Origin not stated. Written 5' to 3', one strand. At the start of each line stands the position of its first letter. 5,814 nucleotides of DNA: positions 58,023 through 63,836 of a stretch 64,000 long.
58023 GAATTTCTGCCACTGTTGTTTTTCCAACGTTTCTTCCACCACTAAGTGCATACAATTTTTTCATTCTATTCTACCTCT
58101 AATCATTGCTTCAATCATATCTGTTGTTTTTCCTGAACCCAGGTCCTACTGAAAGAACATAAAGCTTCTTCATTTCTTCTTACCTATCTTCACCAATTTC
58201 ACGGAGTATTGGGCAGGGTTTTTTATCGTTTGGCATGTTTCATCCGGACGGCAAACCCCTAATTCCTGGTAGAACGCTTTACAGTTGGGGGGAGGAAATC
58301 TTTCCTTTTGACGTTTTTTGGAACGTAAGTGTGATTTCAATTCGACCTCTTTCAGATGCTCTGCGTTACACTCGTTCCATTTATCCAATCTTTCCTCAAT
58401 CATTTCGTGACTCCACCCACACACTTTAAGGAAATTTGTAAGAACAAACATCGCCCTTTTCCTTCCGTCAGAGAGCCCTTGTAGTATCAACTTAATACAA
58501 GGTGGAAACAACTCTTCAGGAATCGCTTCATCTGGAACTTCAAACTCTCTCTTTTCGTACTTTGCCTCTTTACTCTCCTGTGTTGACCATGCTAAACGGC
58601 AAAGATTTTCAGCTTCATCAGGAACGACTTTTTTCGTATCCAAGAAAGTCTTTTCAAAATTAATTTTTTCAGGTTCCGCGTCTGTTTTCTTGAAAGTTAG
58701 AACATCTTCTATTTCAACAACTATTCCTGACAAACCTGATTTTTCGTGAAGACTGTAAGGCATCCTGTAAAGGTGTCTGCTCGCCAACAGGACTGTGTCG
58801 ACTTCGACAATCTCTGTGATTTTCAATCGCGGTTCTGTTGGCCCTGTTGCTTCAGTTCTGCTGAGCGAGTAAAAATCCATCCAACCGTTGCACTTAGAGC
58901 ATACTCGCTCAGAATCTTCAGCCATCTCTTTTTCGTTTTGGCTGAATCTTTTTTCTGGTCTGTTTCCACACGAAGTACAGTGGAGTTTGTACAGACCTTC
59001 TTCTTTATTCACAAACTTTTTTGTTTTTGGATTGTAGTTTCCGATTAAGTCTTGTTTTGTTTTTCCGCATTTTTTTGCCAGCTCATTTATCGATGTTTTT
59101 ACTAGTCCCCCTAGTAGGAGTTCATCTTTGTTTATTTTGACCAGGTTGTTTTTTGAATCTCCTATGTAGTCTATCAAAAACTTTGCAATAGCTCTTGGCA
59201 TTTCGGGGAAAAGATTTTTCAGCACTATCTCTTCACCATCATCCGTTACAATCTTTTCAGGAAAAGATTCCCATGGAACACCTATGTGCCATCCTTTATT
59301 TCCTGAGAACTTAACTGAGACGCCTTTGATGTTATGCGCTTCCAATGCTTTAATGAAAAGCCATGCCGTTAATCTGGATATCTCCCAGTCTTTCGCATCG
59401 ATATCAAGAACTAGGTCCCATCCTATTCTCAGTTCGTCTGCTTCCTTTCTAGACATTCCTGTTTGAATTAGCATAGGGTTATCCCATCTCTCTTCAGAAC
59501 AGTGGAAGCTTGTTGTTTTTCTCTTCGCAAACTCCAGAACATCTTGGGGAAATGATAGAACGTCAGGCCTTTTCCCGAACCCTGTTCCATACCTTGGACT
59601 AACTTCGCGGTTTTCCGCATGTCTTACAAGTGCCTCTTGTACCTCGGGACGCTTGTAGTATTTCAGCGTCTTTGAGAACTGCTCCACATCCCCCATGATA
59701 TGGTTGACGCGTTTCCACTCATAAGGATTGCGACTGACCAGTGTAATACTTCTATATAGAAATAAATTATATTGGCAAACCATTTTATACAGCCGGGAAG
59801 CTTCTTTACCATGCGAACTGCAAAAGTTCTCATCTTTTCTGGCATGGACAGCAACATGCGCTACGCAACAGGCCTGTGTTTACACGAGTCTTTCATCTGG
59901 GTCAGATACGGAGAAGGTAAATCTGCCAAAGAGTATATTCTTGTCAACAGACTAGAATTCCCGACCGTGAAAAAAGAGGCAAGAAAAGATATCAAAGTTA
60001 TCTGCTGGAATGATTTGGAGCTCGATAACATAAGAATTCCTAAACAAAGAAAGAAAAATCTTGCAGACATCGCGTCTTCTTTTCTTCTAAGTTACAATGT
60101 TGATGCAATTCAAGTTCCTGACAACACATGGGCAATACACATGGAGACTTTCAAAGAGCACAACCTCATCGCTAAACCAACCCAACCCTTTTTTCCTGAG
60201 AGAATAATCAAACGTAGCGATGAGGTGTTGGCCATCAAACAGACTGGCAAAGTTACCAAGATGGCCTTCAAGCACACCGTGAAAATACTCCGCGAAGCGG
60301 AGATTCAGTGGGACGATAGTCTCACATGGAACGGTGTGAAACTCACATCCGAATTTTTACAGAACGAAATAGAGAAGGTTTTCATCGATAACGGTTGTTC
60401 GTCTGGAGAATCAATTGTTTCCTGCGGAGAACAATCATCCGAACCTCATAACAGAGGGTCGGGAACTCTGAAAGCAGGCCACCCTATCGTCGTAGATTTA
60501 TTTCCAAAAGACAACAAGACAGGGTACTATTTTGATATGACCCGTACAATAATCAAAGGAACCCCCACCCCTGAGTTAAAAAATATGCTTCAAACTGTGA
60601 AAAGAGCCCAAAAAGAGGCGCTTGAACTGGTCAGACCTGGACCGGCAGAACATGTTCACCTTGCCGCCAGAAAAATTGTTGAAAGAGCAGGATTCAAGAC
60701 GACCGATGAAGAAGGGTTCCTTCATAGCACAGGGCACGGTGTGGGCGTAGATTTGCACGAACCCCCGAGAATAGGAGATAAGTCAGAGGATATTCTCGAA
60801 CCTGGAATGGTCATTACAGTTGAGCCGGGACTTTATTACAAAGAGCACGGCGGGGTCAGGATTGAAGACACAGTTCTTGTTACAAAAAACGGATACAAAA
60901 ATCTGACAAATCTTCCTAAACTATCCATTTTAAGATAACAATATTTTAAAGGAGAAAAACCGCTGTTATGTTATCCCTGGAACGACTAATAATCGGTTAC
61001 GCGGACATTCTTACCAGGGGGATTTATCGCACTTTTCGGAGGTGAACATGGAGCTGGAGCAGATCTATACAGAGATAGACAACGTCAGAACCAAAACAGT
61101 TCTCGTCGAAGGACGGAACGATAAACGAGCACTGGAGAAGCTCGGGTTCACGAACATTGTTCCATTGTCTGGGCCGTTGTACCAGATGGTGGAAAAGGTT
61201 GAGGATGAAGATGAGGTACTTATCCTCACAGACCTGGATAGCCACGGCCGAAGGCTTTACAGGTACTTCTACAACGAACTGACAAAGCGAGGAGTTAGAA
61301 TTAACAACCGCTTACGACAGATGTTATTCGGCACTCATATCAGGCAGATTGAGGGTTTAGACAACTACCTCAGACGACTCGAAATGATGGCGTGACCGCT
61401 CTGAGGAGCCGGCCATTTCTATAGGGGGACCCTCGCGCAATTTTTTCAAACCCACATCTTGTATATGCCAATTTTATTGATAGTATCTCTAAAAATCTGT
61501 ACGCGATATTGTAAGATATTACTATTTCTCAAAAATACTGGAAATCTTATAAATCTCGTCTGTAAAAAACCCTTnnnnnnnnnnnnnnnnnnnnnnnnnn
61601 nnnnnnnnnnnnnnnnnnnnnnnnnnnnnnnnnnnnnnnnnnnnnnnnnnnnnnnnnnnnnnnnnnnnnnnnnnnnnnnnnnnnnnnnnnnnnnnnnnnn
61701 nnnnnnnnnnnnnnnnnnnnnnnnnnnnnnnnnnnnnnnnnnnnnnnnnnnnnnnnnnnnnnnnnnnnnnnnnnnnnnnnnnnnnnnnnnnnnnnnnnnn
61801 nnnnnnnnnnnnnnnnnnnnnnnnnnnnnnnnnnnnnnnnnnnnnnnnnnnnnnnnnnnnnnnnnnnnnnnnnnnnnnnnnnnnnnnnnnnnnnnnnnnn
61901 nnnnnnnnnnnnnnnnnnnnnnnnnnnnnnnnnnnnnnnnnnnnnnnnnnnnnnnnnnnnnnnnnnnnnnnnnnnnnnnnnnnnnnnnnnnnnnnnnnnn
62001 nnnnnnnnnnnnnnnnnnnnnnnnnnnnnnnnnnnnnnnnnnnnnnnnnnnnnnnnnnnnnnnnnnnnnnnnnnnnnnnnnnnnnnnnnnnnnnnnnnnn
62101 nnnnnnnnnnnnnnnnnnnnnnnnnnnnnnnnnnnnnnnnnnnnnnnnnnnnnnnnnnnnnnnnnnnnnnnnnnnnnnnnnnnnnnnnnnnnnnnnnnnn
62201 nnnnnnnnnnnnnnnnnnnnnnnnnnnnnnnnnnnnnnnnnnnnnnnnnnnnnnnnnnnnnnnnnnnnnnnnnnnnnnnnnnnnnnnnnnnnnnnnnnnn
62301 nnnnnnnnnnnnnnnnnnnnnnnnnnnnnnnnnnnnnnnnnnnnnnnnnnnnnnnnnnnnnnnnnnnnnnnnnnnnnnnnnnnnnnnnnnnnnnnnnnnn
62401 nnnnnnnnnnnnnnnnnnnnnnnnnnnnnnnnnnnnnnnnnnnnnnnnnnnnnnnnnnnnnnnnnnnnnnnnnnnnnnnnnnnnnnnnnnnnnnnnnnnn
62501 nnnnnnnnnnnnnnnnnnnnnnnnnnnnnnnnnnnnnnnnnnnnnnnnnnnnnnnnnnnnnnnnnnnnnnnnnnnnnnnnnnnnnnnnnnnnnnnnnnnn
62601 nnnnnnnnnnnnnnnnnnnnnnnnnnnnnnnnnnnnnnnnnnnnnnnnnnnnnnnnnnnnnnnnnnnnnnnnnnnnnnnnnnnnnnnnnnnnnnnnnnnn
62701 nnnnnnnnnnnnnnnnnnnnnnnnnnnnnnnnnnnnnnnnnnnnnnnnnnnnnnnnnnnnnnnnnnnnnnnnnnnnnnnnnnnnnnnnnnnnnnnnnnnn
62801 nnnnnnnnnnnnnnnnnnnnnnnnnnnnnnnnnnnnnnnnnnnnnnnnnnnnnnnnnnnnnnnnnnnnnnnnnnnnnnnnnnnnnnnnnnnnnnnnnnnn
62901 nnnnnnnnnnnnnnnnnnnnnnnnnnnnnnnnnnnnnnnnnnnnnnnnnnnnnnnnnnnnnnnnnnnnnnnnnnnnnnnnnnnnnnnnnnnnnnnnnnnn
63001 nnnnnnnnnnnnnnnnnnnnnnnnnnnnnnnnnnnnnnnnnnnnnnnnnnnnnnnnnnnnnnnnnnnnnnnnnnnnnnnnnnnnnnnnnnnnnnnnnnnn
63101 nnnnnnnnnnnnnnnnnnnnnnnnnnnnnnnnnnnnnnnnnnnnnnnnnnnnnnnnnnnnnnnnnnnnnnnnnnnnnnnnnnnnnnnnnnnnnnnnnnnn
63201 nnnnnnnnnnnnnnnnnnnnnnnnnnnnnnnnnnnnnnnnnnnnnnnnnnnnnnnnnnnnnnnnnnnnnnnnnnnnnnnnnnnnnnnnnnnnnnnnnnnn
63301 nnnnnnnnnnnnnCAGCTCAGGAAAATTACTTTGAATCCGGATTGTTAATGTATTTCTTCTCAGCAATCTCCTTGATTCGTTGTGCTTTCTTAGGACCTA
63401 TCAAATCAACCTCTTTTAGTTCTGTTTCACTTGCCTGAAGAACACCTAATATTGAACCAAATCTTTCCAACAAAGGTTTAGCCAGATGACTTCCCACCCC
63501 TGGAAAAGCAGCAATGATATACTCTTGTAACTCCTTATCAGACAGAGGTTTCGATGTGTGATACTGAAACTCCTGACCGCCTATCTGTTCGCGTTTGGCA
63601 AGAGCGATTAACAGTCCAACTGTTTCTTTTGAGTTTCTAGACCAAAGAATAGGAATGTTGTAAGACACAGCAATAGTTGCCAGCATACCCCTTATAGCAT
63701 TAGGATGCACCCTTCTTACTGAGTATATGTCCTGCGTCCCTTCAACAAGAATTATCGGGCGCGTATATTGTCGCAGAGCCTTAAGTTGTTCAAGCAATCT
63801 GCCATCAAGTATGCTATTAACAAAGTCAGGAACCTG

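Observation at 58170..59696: Primase small and large subunits fused in one polypeptide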

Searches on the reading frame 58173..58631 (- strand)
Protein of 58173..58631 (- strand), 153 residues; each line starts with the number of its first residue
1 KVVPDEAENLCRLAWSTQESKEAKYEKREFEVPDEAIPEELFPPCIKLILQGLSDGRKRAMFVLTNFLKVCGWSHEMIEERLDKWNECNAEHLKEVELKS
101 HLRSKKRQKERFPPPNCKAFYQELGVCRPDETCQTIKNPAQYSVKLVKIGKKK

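Call 33: search_solved_structures(query=A2, max_evalue=10, show_alignments=4)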
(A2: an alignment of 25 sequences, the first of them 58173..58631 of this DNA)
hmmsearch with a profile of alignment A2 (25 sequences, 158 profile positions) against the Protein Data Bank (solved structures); distinct sequences matched with E-value up to 10: 2.
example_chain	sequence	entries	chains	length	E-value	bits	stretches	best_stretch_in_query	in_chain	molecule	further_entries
9f26_B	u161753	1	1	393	7.4e-10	41.8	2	114-154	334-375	DNA primase large subunit PriL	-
5of3_B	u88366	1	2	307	0.61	12.8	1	42-97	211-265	DNA primase large subunit PriL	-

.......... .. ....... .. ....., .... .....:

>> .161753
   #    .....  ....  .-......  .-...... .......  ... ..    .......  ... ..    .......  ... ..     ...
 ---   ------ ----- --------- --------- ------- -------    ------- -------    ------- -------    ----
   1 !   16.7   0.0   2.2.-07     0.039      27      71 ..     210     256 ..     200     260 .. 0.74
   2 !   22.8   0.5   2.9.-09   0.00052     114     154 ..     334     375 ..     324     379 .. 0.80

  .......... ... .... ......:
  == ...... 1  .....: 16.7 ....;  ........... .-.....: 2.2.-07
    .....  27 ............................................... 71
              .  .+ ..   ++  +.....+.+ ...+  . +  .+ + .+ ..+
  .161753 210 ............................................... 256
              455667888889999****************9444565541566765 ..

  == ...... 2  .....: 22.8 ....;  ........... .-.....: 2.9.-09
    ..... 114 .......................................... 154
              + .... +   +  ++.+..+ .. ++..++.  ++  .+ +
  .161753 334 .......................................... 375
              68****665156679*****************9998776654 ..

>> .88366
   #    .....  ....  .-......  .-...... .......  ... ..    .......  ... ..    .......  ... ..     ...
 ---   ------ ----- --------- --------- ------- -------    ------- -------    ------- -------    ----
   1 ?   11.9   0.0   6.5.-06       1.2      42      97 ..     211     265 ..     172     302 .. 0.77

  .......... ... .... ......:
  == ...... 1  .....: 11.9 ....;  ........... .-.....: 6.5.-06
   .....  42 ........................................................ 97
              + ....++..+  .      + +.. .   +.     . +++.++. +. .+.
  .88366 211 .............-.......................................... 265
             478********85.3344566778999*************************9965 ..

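Call 40: predict_structure(alignment_id=A2)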
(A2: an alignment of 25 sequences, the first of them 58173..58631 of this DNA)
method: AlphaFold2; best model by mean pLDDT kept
length: 153 residues; sequences in the alignment: 25
mean_pLDDT: 90.0   pTM: 0.77
mean pLDDT of the five models: 90.0, 89.2, 88.8, 87.3, 86.2
residues with pLDDT >= 90: 103; 70-90: 41; 50-70: 9; < 50: 0
segments of 3 or more residues with pLDDT < 50: none
pLDDT, mean of each block of 10 residues (from residue 1): 89 90 68 91 95 93 96 96 96 95 91 86 90 89 90 67
secondary structure, 60 per line:
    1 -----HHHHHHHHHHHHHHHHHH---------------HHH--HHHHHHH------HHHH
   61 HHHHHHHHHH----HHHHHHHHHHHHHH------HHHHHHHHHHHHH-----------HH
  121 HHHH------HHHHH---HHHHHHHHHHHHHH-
elements in order: H6-23 H44-50 H57-70 H75-88 H95-107 H119-124 H131-135 H139-152

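Call 43: fold_search(model_id=the predicted structure, library=pdb)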
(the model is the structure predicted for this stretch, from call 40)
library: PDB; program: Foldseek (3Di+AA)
matches with E <= 10: 32; with E <= 0.001: 0
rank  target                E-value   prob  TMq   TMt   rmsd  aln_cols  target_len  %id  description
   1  5of3_C                1.4e-01  0.82  0.40  0.54   7.6       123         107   20  Crystal structure of the heterotrimeric PriSLX primase from S. solfataricus. (released 2017-11-29)
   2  5of3_F                2.1e-01  0.60  0.32  0.46   9.8       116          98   18  Crystal structure of the heterotrimeric PriSLX primase from S. solfataricus. (released 2017-11-29)
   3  4wyh                  7.0e-01  0.60  0.40  0.58   6.7       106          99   20  Crystal structure of PriX from the hyperthermophilic archaeon Sulfolobus solfataricus (released 2015-06-24)
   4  7tl4                  2.1e+00  0.10  0.32  0.28   9.1       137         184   18  Crystal Structure of Yeast p58C Multi-Tyrosine Mutant 6YF (released 2022-06-29)
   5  6wce                  2.4e+00  0.08  0.20  0.11   8.5        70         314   21  Structure of the periplasmic binding protein P5PA (released 2021-08-25)
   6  6du0                  2.5e+00  0.09  0.28  0.25   7.1       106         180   20  Crystal structure of eukaryotic DNA primase large subunit iron-sulfur cluster domain Y395L mutant (released 2018-12-12)
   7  7tl3                  2.7e+00  0.14  0.40  0.34   6.8       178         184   15  Crystal Structure of Yeast p58C Multi-Tyrosine Mutant 5YF431 (released 2022-06-29)
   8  7thv_B                3.0e+00  0.06  0.22  0.13  14.0       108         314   13  Structure of the yeast clamp loader (Replication Factor C RFC) bound to the sliding clamp (Proliferating Cell Nuclear  (released 2022-02-16)
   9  3lgb_B                3.4e+00  0.11  0.33  0.27   6.5       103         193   23  Crystal Structure of the Fe-S Domain of the yeast DNA primase (released 2010-04-21)
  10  5hg8                  4.1e+00  0.01  0.14  0.09  13.7       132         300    9  EGFR (L858R, T790M, V948R) in complex with N-[3-({2-[(1-methyl-1H-pyrazol-4-yl)amino]-7H-pyrrolo[2,3-d]pyrimidin-4-yl}ox (released 2016-02-03)
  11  6dtv                  4.6e+00  0.12  0.42  0.36   6.4       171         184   16  Crystal structure of eukaryotic DNA primase large subunit iron-sulfur cluster domain Y395F mutant (released 2018-12-12)
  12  7thj_B                4.6e+00  0.04  0.23  0.13  14.4       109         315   13  Structure of the yeast clamp loader (Replication Factor C RFC) bound to the sliding clamp (Proliferating Cell Nuclear  (released 2022-02-16)
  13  6sm8_B                5.2e+00  0.01  0.15  0.10  13.7       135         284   15  Human jak1 kinase domain in complex with inhibitor (released 2020-04-29)
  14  9e5c_1g               5.5e+00  0.02  0.19  0.08  29.3       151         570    9  Cryo-EM structure of 96 nm repeat of microtubule doublet from T. brucei flagellum (released 2025-03-12)
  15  8thb_B                5.8e+00  0.04  0.21  0.12  15.4       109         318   14  Structure of the Saccharomyces cerevisiae PCNA clamp unloader Elg1-RFC complex (released 2024-05-22)
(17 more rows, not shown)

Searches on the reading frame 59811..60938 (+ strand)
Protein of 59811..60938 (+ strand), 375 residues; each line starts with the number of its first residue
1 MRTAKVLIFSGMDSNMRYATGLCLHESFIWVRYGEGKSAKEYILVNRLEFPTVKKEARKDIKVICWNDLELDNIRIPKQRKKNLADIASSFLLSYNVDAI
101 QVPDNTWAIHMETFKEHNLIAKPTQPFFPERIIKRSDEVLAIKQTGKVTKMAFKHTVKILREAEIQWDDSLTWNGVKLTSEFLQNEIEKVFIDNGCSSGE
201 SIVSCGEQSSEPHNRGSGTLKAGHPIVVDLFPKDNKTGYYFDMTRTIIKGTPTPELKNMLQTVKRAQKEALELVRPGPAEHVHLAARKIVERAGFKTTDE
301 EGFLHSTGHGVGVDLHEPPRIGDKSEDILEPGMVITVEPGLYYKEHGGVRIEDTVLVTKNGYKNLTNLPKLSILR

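Call 23: search_protein_families(library=pfam, proteins=[window:59811-60938:+], max_evalue=0.01)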
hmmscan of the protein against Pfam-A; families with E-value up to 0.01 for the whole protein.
window:59811-60938:+ (375 aa): 1 family
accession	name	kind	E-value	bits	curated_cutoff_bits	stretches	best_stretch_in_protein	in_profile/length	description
PF00557.29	Peptidase_M24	-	1e-49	169.6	23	1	142-359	3-208/208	Metallopeptidase family M24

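Call 56: search_protein_families(library=ncbifam, proteins=[window:59811-60938:+], max_evalue=0.001)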
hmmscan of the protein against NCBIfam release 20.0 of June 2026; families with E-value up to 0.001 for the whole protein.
window:59811-60938:+ (375 aa): 10 families
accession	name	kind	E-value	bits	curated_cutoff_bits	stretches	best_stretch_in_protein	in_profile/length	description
NF040821.1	dipep_PepQ_Arch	equivalog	1.7e-38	132.5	630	1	130-367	119-340/346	Xaa-Pro dipeptidase PepQ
NF007310.0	PRK09795.1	equivalog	3.7e-33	114.8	393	1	197-373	179-356/361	aminopeptidase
NF008131.0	PRK10879.1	equivalog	3.7e-16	58.9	465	1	131-367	171-419/438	Xaa-Pro aminopeptidase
TIGR00500.1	met_pdase_I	equivalog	6.2e-14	52.1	171.35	1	220-353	84-215/247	type I methionyl aminopeptidase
NF011720.0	PRK15173.1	subfamily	7.1e-12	45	420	1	236-370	204-337/343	peptidase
NF011173.0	PRK14575.1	equivalog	1e-11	44.4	850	1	236-370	267-400/406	putative peptidase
NF011174.0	PRK14576.1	subfamily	2.4e-11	43.1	487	1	235-368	265-397/405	putative endopeptidase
NF010133.0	PRK13607.1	equivalog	2.1e-08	33.5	339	0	344-367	415-438/443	Xaa-Pro dipeptidase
NF008970.0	PRK12318.1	equivalog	1.1e-06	28.1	267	1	237-342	141-245/291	methionyl aminopeptidase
NF043017.1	DimsulpropLyDddP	equivalog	5.2e-06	25.5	600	1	238-369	302-437/443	dimethylsulfonioproprionate lyase DddP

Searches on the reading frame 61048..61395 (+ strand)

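Call 23: search_protein_families(library=pfam, proteins=[window:61048-61395:+], max_evalue=0.01)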
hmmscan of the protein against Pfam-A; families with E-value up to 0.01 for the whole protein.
window:61048-61395:+ (115 aa): 3 families
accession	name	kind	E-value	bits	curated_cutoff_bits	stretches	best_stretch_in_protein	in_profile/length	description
PF01751.28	Toprim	-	6.8e-08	33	23.1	1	18-83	3-91/96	Toprim domain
PF13662.12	Toprim_4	-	1.1e-05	26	25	1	17-86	3-82/85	Toprim domain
PF13155.12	Toprim_2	-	0.0018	19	22.1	1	18-89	1-77/88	Toprim-like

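Call 56: search_protein_families(library=ncbifam, proteins=[window:61048-61395:+], max_evalue=0.001)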
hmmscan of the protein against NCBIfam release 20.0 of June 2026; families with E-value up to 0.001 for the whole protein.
window:61048-61395:+ (115 aa): 5 families
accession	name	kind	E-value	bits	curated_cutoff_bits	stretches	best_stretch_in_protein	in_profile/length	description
NF003094.0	PRK04017.1-5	equivalog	2.6e-14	53.4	124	1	13-110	21-125/128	hypothetical protein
NF003092.0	PRK04017.1-3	equivalog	1.1e-10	41.7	193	1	16-111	22-118/125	hypothetical protein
NF003093.0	PRK04017.1-4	equivalog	1.5e-09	38.1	160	1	3-113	6-128/138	hypothetical protein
NF003090.0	PRK04017.1-1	equivalog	8e-09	35.3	120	1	11-106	14-113/132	hypothetical protein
NF003091.0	PRK04017.1-2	equivalog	4.5e-08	33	129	1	4-112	22-138/151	hypothetical protein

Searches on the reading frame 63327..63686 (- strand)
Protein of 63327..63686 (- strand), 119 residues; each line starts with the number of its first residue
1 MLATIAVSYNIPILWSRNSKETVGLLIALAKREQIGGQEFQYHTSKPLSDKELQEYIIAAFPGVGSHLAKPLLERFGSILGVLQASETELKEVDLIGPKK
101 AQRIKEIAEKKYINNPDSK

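Call 23: search_protein_families(library=pfam, proteins=[window:63327-63686:-], max_evalue=0.01)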
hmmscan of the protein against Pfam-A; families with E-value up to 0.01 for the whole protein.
window:63327-63686:- (119 aa): 4 families
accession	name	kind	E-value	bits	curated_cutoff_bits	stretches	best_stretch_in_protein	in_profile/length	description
PF12826.13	HHH_2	-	5e-09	36.6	27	1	62-108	9-55/64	Helix-hairpin-helix motif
PF14520.12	HHH_5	-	1.5e-07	32.2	27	1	62-109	8-56/57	Helix-hairpin-helix domain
PF00633.29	HHH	-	1.6e-05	24.9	24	1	79-107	2-30/30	Helix-hairpin-helix motif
PF12836.13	HHH_3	-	0.0096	16.5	27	0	84-107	10-33/65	Helix-hairpin-helix motif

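Call 56: search_protein_families(library=ncbifam, proteins=[window:63327-63686:-], max_evalue=0.001)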
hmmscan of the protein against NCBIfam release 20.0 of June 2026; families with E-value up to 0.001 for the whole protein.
window:63327-63686:- (119 aa): 10 families
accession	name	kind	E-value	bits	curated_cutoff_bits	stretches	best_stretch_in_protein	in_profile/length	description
NF010337.0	PRK13766.1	equivalog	1.3e-30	106.2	610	1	1-112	666-779/781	Hef nuclease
NF040956.1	Arch_Xpf_endonucase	equivalog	5.1e-15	55.6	300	1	2-117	100-218/222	3'-flap repair endonuclease Xpf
NF011262.0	PRK14668.1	equivalog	1e-07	30.7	544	1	56-106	525-575/577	excinuclease ABC subunit C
NF001824.0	PRK00558.1-5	equivalog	2.4e-07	29.5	451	1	12-109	553-645/652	excinuclease ABC subunit UvrC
TIGR01448.2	helicase_RecD2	equivalog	3.5e-07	28.7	500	1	41-111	63-135/713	SF1B family DNA helicase RecD2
NF010931.0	PRK14351.1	equivalog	4.1e-05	22.3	1051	1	53-110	524-582/692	NAD-dependent DNA ligase LigA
NF010009.0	PRK13482.1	equivalog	7.4e-05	22.1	201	1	57-107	293-343/357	DNA integrity scanning diadenylate cyclase DisA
NF000642.1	PRK00024.1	equivalog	0.00013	21.7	180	1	45-109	9-75/212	RadC family protein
NF011260.0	PRK14666.1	equivalog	0.00017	20.4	649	1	61-106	642-687/698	excinuclease ABC subunit C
TIGR00608.1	radc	subfamily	0.00019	21.3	133.85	1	46-109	12-81/218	RadC family protein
